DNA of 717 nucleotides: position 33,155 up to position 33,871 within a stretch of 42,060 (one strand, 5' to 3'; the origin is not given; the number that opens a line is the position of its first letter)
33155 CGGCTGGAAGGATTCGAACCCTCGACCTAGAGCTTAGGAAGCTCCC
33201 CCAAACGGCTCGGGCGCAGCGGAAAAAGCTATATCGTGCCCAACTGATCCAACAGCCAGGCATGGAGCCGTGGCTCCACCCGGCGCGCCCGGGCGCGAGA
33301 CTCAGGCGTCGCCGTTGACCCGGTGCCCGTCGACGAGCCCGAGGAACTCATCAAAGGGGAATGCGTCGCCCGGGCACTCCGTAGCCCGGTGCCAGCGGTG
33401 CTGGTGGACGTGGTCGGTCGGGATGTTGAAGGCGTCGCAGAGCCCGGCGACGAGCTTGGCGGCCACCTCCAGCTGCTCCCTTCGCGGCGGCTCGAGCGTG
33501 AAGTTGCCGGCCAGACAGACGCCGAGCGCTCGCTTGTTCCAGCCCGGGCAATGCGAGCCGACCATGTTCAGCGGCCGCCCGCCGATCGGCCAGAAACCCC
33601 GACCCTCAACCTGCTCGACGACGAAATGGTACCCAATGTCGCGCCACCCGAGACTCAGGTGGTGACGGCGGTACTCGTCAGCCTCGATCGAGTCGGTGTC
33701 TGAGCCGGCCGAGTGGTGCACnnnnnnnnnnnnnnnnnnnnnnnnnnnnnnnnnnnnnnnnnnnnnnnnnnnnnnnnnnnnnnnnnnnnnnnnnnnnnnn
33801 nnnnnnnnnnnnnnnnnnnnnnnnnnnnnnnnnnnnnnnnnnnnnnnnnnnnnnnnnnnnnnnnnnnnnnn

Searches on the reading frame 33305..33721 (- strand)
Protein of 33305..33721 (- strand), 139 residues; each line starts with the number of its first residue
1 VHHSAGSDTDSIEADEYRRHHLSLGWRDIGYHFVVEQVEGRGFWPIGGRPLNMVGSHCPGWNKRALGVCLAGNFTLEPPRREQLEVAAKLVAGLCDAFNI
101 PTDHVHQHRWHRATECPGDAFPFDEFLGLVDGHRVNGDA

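Call 46: search_protein_families(library=phrogs, proteins=[window:33305-33721:-], max_evalue=0.001)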
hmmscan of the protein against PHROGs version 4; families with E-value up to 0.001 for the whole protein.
window:33305-33721:- (139 aa): 7 families
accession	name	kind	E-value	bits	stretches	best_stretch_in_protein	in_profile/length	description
phrog_1493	-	lysis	9.8e-20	72.1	1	2-125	40-159/394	endolysin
phrog_822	-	lysis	1e-17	65.6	1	1-118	29-146/215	amidase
phrog_35436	-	lysis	7.8e-14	52.6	1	17-126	38-143/266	amidase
phrog_833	-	lysis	3.6e-06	27.9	1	57-119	82-150/294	endolysin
phrog_670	-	lysis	7.7e-06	26.1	1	82-132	196-252/596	endolysin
phrog_1794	-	lysis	1.2e-05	26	1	1-120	61-182/336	amidase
phrog_3088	-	lysis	1.9e-05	25.5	1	10-118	35-141/248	amidase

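Call 47: search_protein_families(library=pfam, proteins=[window:33305-33721:-], max_evalue=0.01)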
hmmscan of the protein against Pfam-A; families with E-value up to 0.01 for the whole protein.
window:33305-33721:- (139 aa): 1 family
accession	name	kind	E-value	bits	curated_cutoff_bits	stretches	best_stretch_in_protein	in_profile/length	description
PF01510.30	Amidase_2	-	1.7e-15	57.9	26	1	1-119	10-131/131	N-acetylmuramoyl-L-alanine amidase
